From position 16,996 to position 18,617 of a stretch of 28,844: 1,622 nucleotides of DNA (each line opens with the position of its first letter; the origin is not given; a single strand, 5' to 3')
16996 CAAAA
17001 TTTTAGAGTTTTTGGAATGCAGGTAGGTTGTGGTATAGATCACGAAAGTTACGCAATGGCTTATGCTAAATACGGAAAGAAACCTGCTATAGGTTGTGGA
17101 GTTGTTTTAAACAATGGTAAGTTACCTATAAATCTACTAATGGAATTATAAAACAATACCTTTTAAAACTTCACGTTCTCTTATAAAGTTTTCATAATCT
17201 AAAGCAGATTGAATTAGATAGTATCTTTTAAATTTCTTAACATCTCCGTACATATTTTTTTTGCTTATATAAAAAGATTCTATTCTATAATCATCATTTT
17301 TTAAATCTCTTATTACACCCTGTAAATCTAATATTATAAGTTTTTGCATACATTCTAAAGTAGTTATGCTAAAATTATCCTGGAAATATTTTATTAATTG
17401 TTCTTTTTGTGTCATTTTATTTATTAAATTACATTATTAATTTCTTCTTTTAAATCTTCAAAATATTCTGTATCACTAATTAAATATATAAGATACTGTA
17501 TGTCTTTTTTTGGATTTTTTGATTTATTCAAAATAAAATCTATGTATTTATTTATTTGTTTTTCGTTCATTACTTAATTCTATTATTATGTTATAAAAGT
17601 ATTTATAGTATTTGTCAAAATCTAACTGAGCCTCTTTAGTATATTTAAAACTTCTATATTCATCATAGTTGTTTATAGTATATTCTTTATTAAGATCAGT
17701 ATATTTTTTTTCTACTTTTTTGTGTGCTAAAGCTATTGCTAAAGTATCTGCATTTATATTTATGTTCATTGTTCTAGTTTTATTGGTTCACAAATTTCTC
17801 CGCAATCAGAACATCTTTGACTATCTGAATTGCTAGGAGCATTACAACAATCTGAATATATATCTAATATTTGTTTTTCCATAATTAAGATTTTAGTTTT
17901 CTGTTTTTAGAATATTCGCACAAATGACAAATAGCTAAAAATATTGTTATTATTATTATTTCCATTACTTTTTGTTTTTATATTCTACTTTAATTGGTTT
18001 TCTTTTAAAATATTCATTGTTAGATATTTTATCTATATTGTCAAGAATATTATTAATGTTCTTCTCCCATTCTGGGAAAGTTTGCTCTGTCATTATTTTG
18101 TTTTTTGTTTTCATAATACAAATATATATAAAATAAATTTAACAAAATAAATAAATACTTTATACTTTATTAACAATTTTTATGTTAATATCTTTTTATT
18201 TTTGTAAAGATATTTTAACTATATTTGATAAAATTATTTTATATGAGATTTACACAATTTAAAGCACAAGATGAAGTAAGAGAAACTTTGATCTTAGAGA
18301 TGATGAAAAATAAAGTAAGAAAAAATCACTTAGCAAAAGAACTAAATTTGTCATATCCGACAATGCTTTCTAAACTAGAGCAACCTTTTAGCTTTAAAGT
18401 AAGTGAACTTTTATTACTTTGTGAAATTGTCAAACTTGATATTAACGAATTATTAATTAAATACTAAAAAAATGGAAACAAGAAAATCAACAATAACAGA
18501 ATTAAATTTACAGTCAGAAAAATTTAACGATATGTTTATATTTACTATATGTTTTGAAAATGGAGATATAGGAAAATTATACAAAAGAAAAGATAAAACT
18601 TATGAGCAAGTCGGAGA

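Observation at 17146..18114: Reverse-strand micro-operon of six tiny overlapping genes ending in a winged-helix regulator, an acr-aca-like architecture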

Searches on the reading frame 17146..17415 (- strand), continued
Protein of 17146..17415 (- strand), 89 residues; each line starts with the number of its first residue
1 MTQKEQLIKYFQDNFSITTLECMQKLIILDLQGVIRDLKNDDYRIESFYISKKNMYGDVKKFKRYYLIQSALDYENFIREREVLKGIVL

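Call 83: fold_search(model_id=the predicted structure, library=viral)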
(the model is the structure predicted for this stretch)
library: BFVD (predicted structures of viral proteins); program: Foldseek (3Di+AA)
matches with E <= 10: 1324; with E <= 0.001: 15
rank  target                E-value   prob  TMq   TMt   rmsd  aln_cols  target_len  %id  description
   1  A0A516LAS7            9.9e-14  1.00  0.96  0.94   1.2        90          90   79  (no name in the UniProt tables at hand)
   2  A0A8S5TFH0            2.6e-06  1.00  0.73  0.89   1.9        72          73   29  Helix-turn-helix domain protein [Siphoviridae sp. ctbgC51]
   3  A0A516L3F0            4.3e-06  1.00  0.73  0.62   5.3        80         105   24  (no name in the UniProt tables at hand)
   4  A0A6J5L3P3            5.2e-06  1.00  0.74  0.91   1.5        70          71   30  Helix-turn-helix domain containing protein [uncultured Caudovirales phage]
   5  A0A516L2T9            1.2e-05  1.00  0.66  0.39  12.9        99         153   26  (no name in the UniProt tables at hand)
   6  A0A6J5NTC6            1.4e-04  1.00  0.66  0.82   2.1        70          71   26  Helix-turn-helix domain containing protein [uncultured Caudovirales phage]
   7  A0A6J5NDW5            2.5e-04  1.00  0.70  0.63   9.0        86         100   19  Helix-turn-helix domain containing protein [uncultured Caudovirales phage]
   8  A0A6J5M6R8            3.7e-04  1.00  0.67  0.67   6.9        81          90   21  Helix-turn-helix domain containing protein [uncultured Caudovirales phage]
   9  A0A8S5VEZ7            4.9e-04  1.00  0.68  0.84   1.6        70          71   20  Helix-turn-helix domain protein [Siphoviridae sp. ctbxa26]
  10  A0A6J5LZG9            5.5e-04  1.00  0.61  0.64   2.9        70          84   21  Helix-turn-helix domain containing protein [uncultured Caudovirales phage]
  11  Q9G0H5                6.7e-04  1.00  0.62  0.40   7.1        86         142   23  Gp10 [Roseobacter phage SIO1]
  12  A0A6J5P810            8.1e-04  1.00  0.61  0.77   3.1        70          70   20  Helix-turn-helix domain containing protein [uncultured Caudovirales phage]
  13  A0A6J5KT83            8.1e-04  1.00  0.60  0.57   6.8        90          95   19  Helix-turn-helix domain containing protein [uncultured Caudovirales phage]
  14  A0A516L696            9.3e-04  1.00  0.61  0.70   3.4        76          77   21  (no name in the UniProt tables at hand)
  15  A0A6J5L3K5            9.3e-04  1.00  0.55  0.55   9.7        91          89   12  Helix-turn-helix domain containing protein [uncultured Caudovirales phage]
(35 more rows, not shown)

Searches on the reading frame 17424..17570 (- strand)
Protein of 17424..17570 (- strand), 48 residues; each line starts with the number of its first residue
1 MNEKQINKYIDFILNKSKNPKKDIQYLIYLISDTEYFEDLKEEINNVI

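Call 6: search_protein_families(library=pfam, proteins=[window:17424-17570:-], max_evalue=1)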
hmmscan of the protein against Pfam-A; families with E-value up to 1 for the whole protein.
window:17424-17570:- (48 aa): 0 families

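Call 12: search_protein_families(library=phrogs, proteins=[window:17424-17570:-], max_evalue=0.1)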
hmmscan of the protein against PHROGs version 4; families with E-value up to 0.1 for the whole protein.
window:17424-17570:- (48 aa): 0 families

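Call 20: find_related_loci(query=window:17424-17570:-, collection=viral_contigs, flank=4000)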
Query window:17424-17570:- (48 aa) in viral_contigs; peptide patterns used: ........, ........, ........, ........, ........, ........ (x = any residue, [..] = any of these).
62 stretches matched a pattern, but none encodes a relative of the query by tblastn (E <= 1e-3).

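Call 59: search_protein_representatives(protein=window:17424-17570:-)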
Query: 48 residues. Proteins with E-value up to 0.001 (for the whole library): 2; up to 1e-10: 2; up to 1e-30: 0. The best 2 are listed.
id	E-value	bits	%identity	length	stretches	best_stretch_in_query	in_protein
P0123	5.6e-20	84.8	92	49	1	1-48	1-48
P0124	1.4e-16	74.4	92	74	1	1-40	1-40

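Call 61: find_encoding_contigs(protein=P0123, flank=3000, max_places=4)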
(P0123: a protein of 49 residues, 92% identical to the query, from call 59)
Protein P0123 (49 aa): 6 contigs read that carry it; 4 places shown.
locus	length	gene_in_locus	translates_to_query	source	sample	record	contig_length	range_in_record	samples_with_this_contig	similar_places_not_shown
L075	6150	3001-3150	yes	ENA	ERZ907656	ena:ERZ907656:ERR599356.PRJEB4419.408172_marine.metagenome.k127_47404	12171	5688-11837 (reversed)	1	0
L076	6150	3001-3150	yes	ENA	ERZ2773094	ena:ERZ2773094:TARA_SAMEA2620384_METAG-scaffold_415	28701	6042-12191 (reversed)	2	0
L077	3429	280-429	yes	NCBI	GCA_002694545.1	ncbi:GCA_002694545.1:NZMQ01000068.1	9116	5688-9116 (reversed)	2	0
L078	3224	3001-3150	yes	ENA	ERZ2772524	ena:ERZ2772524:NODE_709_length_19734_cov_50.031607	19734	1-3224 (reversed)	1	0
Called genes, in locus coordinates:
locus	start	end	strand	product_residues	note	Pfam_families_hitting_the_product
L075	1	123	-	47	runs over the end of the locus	-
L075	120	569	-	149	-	PF05869:Dam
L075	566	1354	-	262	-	-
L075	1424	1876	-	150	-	-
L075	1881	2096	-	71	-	-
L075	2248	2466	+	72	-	-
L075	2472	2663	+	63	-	-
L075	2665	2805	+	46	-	-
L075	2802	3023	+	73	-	-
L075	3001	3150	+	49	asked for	-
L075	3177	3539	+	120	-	-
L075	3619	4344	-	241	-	PF00149:Metallophos (faint)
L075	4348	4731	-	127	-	PF11351:GTA_holin_3TM (faint)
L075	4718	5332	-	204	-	-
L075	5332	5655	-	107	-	PF00085:Thioredoxin, PF13905:Thioredoxin_8 (faint)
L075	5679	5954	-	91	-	-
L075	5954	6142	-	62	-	-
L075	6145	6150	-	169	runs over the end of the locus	-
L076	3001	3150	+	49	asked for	-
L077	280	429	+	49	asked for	-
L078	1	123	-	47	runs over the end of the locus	-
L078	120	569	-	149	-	PF05869:Dam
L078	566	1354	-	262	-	-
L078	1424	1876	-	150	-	-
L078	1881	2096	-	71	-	-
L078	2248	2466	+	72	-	-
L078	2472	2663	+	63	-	-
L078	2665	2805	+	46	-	-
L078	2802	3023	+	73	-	-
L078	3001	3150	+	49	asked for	-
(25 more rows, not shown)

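Call 62: find_encoding_contigs(protein=window:17424-17570:-, flank=3000, max_places=4)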
Protein window:17424-17570:- (48 aa): 9 contigs read that carry it; 2 places shown.
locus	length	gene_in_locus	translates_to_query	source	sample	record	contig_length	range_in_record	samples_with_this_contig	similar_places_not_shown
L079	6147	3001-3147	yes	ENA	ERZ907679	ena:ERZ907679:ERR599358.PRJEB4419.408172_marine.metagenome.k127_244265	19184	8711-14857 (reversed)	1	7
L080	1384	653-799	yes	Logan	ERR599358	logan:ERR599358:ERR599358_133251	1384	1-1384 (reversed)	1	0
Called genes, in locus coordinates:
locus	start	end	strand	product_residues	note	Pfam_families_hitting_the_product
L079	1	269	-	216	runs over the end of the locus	PF01555:N6_N4_Mtase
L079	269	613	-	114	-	PF08774:VRR_NUC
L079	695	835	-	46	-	-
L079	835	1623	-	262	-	-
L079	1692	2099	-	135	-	-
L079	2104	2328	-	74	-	-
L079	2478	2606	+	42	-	-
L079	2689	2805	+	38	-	-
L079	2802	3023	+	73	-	-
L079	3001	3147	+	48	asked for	-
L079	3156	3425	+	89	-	PF14090:HTH_39 (weak)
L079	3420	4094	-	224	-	PF00149:Metallophos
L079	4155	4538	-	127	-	-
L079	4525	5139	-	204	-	-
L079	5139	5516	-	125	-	PF00085:Thioredoxin (faint)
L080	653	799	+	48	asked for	-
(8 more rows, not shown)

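Call 68: search_protein_families(library=ncbifam, proteins=[window:17424-17570:-], max_evalue=0.1)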
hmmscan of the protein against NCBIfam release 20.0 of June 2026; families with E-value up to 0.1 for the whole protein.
window:17424-17570:- (48 aa): 0 families

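Call 80: search_solved_structures(query=window:17424-17570:-, max_evalue=5)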
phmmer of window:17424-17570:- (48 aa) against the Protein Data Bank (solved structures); distinct sequences matched with E-value up to 5: 1.
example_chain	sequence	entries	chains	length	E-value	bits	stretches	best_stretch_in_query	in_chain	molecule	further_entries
4iod_B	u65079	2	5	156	0.27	14.9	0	11-43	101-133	Malarial CLP B2 atpase/HSP101 protein | MALARIAL CLPB2 ATPASE/HSP101 PROTEIN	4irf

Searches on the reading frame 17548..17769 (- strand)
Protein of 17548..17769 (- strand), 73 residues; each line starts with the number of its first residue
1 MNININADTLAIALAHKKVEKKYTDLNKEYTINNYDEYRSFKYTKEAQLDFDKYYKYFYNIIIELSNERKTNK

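Call 6: search_protein_families(library=pfam, proteins=[window:17548-17769:-], max_evalue=1)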
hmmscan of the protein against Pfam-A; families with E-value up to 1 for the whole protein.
window:17548-17769:- (73 aa): 1 family
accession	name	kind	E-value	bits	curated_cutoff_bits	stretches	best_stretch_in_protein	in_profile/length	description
PF22208.1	Cas_Csm6_CARF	-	0.73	10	27.5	1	41-71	5-35/106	Cas_Csm6 CARF domain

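Call 12: search_protein_families(library=phrogs, proteins=[window:17548-17769:-], max_evalue=0.1)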
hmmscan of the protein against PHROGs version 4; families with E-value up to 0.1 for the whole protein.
window:17548-17769:- (73 aa): 2 families
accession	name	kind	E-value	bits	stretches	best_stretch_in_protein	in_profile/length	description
phrog_31929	-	unknown function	0.0047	17.6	1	22-70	72-121/267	-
phrog_14017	-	unknown function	0.026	16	1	14-49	10-47/67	-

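Call 25: find_homologous_proteins(query=window:17548-17769:-, max_evalue=0.01)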
Query window:17548-17769:- (73 aa): 53 proteins with E <= 0.01 among 53 candidates.
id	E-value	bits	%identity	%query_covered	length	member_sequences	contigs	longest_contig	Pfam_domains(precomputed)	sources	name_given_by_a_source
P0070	5.8e-35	135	97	95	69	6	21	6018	-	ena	-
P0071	3.7e-32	127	89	97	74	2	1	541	-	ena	-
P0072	1.2e-31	125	91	95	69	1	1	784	-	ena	-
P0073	2.0e-31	124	97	88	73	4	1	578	-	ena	-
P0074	3.2e-31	124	97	88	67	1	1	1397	-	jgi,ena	jgi:hypothetical protein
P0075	1.8e-30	121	95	88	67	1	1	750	-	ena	-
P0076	2.8e-30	121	85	97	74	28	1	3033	-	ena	-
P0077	1.0e-28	116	91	88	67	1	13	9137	-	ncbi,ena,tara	tara:strand:- start:442 stop:645 length:204 start_codon:yes stop_codon:yes gene_type:complete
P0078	2.2e-28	115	89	88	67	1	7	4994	-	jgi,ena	jgi:hypothetical protein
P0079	4.9e-28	114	89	88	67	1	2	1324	-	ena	-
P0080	1.4e-27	112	89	88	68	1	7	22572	-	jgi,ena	-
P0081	1.7e-27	112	88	88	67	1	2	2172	-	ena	-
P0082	1.8e-27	112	89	88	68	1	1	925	-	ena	-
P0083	2.5e-27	111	88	88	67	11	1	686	-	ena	-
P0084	4.9e-27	110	86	88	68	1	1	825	-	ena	-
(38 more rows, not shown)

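Call 26: search_solved_structures(query=A1, max_evalue=10)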
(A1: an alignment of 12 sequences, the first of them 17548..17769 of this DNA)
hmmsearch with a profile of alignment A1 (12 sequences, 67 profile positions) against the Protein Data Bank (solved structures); distinct sequences matched with E-value up to 10: 1.
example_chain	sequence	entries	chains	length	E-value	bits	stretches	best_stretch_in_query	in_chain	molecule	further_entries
6z1p_AP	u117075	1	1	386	6.8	9.9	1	8-60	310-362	mL101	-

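Call 55: predict_structure(alignment_id=A3)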
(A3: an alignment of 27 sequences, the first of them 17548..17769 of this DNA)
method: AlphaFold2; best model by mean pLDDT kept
length: 73 residues; sequences in the alignment: 27
mean_pLDDT: 80.2   pTM: 0.70
mean pLDDT of the five models: 80.2, 79.1, 49.1, 45.5, 41.8
residues with pLDDT >= 90: 36; 70-90: 17; 50-70: 14; < 50: 6
segments of 3 or more residues with pLDDT < 50: 1-3
pLDDT, mean of each block of 10 residues (from residue 1): 67 93 93 58 90 94 76 52
secondary structure, 60 per line:
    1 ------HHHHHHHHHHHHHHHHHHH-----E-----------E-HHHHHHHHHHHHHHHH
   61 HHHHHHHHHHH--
elements in order: H7-25 H45-71

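Call 58: fold_search(model_id=the predicted structure, library=pdb)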
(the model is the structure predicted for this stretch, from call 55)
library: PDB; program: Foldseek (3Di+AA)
matches with E <= 10: 29; with E <= 0.001: 0
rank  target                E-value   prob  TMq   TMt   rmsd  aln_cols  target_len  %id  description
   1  8ukh_C                3.0e+00  0.38  0.52  0.65   6.7        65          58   14  Crystal structure of Plasmodium falciparum CelTOS in complex with antibody 4h12 (released 2024-09-11)
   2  3cwb_U                4.3e+00  0.10  0.32  0.34   8.4        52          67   13  Chicken Cytochrome BC1 Complex inhibited by an iodinated analogue of the polyketide Crocacin-D (released 2008-08-12)
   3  4d6t_H                4.3e+00  0.06  0.33  0.35   7.7        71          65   11  Cytochrome bc1 bound to the 4(1H)-pyridone GW844520 (released 2015-01-14)
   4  9cg3_E                5.2e+00  0.06  0.30  0.32   7.5        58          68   12  Human kidney respiratory complex III (released 2025-08-06)
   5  6lo8_E                5.2e+00  0.06  0.37  0.34  14.8        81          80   11  Cryo-EM structure of the TIM22 complex from yeast (released 2020-09-30)
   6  1ntm_H                5.2e+00  0.04  0.28  0.30   7.8        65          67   12  Crystal Structure of Mitochondrial Cytochrome bc1 Complex at 2.4 Angstrom (released 2003-10-07)
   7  4ni2_A                5.6e+00  0.05  0.31  0.14   7.6        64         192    5  Crystal structure of the heterodimeric catalytic domain of wild-type human soluble guanylate cyclase (released 2014-04-16)
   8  4grs_A                6.0e+00  0.05  0.26  0.08  10.0        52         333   10  Crystal structure of a chimeric DAH7PS (released 2013-02-06)
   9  8zo8_QF               6.0e+00  0.04  0.26  0.28   7.9        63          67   10  Respirasome open state 3 in presence of metformin (SC-MetO3) (released 2025-11-19)
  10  3cwb_H                6.4e+00  0.04  0.29  0.30   7.9        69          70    9  Chicken Cytochrome BC1 Complex inhibited by an iodinated analogue of the polyketide Crocacin-D (released 2008-08-12)
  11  5y69_A                6.9e+00  0.04  0.29  0.15  12.0        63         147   16  Crystal structure of the L52M mutant of AcrIIA1 (released 2017-11-29)
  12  7zmb_b                7.3e+00  0.15  0.56  0.52   2.8        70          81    4  CryoEM structure of mitochondrial complex I from Chaetomium thermophilum (state 2) (released 2022-11-30)
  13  7cgp_E                7.3e+00  0.07  0.37  0.40   7.3        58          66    7  Cryo-EM structure of the human mitochondrial translocase TIM22 complex at 3.7 angstrom. (released 2020-10-14)
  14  9ea2_A                7.3e+00  0.03  0.28  0.04  11.6        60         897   12  T4 Bacteriophage Replicative Polymerase Captured in Polymerase Exchange State 2 (released 2025-11-19)
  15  8uu7_v                7.9e+00  0.05  0.39  0.10  10.5        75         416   11  Cryo-EM structure of the Listeria innocua 70S ribosome in complex with HflXr, HPF, and E-site tRNA (structure II-B) (released 2024-02-28)
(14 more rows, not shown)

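Call 68: search_protein_families(library=ncbifam, proteins=[window:17548-17769:-], max_evalue=0.1)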
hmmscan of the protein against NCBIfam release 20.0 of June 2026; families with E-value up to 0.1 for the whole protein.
window:17548-17769:- (73 aa): 0 families

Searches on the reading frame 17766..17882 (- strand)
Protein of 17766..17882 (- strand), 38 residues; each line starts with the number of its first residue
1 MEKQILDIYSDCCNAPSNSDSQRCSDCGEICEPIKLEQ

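Call 6: search_protein_families(library=pfam, proteins=[window:17766-17882:-], max_evalue=1)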
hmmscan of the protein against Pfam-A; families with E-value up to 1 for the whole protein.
window:17766-17882:- (38 aa): 0 families

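Call 12: search_protein_families(library=phrogs, proteins=[window:17766-17882:-], max_evalue=0.1)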
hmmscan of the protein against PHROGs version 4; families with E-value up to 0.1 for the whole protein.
window:17766-17882:- (38 aa): 0 families

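Call 68: search_protein_families(library=ncbifam, proteins=[window:17766-17882:-], max_evalue=0.1)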
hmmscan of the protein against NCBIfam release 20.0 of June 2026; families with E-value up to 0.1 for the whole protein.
window:17766-17882:- (38 aa): 0 families

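Call 78: search_solved_structures(query=window:17766-17882:-, max_evalue=5)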
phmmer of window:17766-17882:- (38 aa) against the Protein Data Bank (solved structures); distinct sequences matched with E-value up to 5: 0.

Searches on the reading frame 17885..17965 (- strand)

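Call 6: search_protein_families(library=pfam, proteins=[window:17885-17965:-], max_evalue=1)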
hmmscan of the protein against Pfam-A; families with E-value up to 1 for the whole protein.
window:17885-17965:- (26 aa): 0 families

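Call 12: search_protein_families(library=phrogs, proteins=[window:17885-17965:-], max_evalue=0.1)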
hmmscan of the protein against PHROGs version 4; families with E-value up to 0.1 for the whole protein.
window:17885-17965:- (26 aa): 1 family
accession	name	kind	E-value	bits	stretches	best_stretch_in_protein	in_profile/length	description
phrog_6014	-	unknown function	0.099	14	1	1-25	1-26/109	-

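Call 68: search_protein_families(library=ncbifam, proteins=[window:17885-17965:-], max_evalue=0.1)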
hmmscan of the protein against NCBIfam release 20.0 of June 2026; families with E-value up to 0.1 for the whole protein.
window:17885-17965:- (26 aa): 0 families

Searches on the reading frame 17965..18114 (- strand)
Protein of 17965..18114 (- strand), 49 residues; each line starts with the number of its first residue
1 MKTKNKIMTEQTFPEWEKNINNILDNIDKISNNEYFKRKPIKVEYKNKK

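Call 6: search_protein_families(library=pfam, proteins=[window:17965-18114:-], max_evalue=1)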
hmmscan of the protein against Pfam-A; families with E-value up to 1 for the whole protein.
window:17965-18114:- (49 aa): 0 families

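Call 12: search_protein_families(library=phrogs, proteins=[window:17965-18114:-], max_evalue=0.1)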
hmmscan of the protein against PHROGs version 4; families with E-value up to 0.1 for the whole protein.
window:17965-18114:- (49 aa): 1 family
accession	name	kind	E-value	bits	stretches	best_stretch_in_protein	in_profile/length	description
phrog_375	-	moron, auxiliary metabolic gene and host takeover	0.04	14.8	1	8-29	4-25/74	Phd-like antitoxin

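Call 68: search_protein_families(library=ncbifam, proteins=[window:17965-18114:-], max_evalue=0.1)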
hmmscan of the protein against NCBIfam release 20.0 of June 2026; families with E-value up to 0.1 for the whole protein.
window:17965-18114:- (49 aa): 1 family
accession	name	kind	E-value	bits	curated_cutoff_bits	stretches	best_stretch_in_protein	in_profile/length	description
NF051901.1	ArabsyFurArfAAgro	equivalog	0.038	12.9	625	1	11-39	218-247/502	arabinosylfuranosidase ArfA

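Call 74: find_related_loci(query=window:17965-18114:-, collection=viral_contigs, flank=2500)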
Query window:17965-18114:- (49 aa) in viral_contigs; peptide patterns used: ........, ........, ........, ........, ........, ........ (x = any residue, [..] = any of these).
99 stretches matched a pattern; 5 encode a relative of the query (tblastn E <= 1e-3); 5 distinct loci.
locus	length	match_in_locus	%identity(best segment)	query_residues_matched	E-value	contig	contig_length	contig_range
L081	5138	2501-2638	91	1-46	1e-24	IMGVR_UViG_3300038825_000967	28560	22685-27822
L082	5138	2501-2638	91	1-46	2e-24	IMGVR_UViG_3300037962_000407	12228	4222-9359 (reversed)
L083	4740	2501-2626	100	8-49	2e-24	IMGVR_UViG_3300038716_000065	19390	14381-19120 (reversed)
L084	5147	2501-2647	86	1-49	3e-24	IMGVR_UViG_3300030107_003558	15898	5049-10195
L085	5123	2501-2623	80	5-45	1e-19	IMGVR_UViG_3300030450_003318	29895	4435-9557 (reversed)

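Call 79: search_solved_structures(query=window:17965-18114:-, max_evalue=5)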
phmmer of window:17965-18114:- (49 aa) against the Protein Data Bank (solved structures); distinct sequences matched with E-value up to 5: 9.
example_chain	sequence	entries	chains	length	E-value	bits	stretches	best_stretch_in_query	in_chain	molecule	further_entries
4l0m_A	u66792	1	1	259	0.59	13.9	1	11-41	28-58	putative 5'-methylthioadenosine/S-adenosylhomocysteine nucleosidase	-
6tzo_A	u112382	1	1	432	0.98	13.2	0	3-38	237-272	tRNA ligase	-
1pz3_A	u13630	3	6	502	1.4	12.7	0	11-38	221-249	Alpha-L-arabinofuranosidase | Intracellular exo-alpha-(1->5)-L-arabinofuranosidase | GH51 a-l-arabinofuranosidase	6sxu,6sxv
1pz2_A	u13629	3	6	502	1.4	12.7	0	11-38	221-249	Alpha-L-arabinofuranosidase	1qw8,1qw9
6vzi_B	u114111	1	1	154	1.5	12.6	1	2-38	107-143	Envelope glycoprotein gp41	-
6vrw_B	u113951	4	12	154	1.9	12.3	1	2-38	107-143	Envelope glycoprotein gp41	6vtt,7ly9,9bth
3ma9_A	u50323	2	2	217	2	12.2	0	11-30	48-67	Transmembrane glycoprotein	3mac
2cmr_A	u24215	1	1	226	2.3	12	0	11-30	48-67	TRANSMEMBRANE GLYCOPROTEIN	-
2xra_A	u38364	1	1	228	2.4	12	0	11-30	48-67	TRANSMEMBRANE PROTEIN GP41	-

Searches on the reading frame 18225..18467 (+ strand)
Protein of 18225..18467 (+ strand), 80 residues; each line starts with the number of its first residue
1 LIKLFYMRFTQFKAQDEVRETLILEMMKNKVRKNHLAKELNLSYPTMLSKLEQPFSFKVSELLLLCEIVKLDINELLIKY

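Call 6: search_protein_families(library=pfam, proteins=[window:18225-18467:+], max_evalue=1)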
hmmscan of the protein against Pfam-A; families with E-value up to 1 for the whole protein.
window:18225-18467:+ (80 aa): 3 families
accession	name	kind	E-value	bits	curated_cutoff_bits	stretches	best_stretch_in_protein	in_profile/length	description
PF13443.12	HTH_26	-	0.001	19.7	22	1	26-78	6-59/63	Cro/C1-type HTH DNA-binding domain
PF09862.15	DUF2089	-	0.001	19.2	33.4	1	35-53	21-39/47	Domain of unknown function (DUF2089)-HTH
PF25295.1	TPR_IFT122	-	0.075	12.7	75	1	15-64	310-359/381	IFT122, TPR domain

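Call 12: search_protein_families(library=phrogs, proteins=[window:18225-18467:+], max_evalue=0.1)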
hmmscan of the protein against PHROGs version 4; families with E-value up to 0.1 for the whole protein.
window:18225-18467:+ (80 aa): 1 family
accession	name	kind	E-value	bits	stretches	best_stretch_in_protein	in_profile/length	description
phrog_4583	-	transcription regulation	2.1e-06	28.7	1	14-77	7-70/81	transcriptional repressor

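Call 68: search_protein_families(library=ncbifam, proteins=[window:18243-18467:+], max_evalue=0.1)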
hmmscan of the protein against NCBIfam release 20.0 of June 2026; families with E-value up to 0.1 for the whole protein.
window:18243-18467:+ (74 aa): 0 families
